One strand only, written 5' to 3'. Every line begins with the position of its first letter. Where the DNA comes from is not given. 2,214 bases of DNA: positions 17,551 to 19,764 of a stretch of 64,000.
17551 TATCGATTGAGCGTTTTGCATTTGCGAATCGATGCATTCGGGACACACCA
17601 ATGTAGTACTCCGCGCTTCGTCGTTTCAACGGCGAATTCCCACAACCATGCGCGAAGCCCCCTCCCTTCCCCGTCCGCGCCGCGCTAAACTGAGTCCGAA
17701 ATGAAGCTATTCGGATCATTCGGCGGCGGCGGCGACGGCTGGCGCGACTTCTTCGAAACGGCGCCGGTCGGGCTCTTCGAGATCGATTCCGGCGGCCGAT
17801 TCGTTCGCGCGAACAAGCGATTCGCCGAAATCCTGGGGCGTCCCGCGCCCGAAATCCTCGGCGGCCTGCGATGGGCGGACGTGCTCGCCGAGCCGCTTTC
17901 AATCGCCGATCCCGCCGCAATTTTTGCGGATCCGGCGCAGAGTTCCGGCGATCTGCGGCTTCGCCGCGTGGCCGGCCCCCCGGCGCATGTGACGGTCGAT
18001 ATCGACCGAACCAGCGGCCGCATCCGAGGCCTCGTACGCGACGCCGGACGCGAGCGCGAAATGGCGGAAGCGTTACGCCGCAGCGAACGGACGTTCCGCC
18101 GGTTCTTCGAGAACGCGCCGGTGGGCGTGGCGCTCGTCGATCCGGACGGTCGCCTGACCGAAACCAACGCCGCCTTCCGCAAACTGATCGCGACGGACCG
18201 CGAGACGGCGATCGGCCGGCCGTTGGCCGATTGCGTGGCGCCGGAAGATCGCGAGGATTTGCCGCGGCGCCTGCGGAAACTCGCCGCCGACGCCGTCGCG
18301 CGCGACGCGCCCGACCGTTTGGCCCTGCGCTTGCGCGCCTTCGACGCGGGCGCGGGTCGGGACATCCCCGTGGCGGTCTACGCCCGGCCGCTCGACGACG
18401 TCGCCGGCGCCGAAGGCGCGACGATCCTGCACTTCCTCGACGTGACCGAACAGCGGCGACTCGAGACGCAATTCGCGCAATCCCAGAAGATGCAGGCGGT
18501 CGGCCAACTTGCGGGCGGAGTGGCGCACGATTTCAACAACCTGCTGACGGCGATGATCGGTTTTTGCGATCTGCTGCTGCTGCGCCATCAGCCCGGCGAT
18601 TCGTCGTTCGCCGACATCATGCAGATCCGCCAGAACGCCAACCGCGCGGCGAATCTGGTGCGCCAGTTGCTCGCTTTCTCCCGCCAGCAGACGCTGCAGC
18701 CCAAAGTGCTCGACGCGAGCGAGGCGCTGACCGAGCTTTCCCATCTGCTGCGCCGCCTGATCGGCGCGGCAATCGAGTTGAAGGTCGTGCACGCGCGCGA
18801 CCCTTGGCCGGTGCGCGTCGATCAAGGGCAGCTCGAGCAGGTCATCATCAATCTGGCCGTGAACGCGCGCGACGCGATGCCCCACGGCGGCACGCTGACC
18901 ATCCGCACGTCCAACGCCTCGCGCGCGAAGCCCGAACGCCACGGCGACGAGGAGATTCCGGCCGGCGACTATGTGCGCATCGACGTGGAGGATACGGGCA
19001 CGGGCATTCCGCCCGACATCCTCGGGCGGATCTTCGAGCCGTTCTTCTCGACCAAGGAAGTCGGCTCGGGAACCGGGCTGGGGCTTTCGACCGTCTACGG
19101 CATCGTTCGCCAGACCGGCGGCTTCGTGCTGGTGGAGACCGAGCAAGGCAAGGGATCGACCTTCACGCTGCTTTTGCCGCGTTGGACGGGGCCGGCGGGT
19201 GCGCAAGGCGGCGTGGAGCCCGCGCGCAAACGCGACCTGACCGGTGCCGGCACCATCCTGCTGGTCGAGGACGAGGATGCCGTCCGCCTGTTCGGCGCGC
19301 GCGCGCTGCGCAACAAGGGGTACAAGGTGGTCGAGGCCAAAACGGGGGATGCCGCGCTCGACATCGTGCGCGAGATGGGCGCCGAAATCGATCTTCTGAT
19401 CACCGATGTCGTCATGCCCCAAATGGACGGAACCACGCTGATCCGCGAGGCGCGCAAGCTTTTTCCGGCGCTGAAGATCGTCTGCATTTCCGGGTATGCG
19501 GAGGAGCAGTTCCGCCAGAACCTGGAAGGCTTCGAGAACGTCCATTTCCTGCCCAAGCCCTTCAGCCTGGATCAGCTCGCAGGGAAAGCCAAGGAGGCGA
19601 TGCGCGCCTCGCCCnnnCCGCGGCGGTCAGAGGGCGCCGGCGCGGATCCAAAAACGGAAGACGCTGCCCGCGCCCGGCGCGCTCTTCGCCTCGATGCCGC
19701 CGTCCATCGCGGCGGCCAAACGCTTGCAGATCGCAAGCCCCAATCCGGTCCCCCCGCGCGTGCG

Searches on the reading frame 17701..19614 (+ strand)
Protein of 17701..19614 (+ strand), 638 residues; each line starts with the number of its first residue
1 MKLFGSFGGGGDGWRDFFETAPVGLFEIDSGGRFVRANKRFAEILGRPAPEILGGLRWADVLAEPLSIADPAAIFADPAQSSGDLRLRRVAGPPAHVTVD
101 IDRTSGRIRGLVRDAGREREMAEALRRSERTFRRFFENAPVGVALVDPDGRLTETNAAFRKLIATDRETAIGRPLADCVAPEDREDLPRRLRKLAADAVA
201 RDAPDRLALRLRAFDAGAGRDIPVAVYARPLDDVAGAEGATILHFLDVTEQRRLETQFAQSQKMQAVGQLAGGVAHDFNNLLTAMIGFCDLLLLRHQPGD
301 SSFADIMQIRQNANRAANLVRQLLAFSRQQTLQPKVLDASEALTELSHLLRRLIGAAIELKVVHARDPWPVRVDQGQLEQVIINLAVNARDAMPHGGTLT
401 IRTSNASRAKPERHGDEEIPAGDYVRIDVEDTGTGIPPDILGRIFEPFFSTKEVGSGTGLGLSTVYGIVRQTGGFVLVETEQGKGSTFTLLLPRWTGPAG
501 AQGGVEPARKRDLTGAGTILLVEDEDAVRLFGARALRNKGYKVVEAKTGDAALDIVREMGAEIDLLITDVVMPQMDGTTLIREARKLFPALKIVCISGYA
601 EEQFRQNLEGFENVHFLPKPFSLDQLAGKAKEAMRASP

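Call 43: search_protein_families(library=pfam, proteins=[window:17701-19614:+], max_evalue=0.001)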
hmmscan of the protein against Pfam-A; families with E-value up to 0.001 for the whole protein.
window:17701-19614:+ (638 aa): 8 families
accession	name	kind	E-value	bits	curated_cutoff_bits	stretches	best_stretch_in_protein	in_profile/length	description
PF08448.16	PAS_4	-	6e-25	88.1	23.1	2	136-253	1-110/110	PAS fold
PF02518.31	HATPase_c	-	6.3e-25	88.2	26.4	1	374-494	2-109/111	Histidine kinase-, DNA gyrase B-, and HSP90-like ATPase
PF00072.30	Response_reg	-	4.2e-20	72.4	30.2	1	519-628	1-108/111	Response regulator receiver domain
PF13188.13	PAS_8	-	4.8e-18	64.8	21.8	2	14-63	3-52/65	PAS domain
PF00989.32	PAS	-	6.2e-17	62.1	22.6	1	132-197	3-68/113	PAS fold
PF13426.13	PAS_9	-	3e-12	47.2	27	1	140-249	1-102/103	PAS domain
PF00512.31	HisKA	-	1.8e-09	37.9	26.9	1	268-330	3-64/66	His Kinase A (phospho-acceptor) domain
PF12860.13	PAS_7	-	6.4e-06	26.7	27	0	137-253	2-112/115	PAS fold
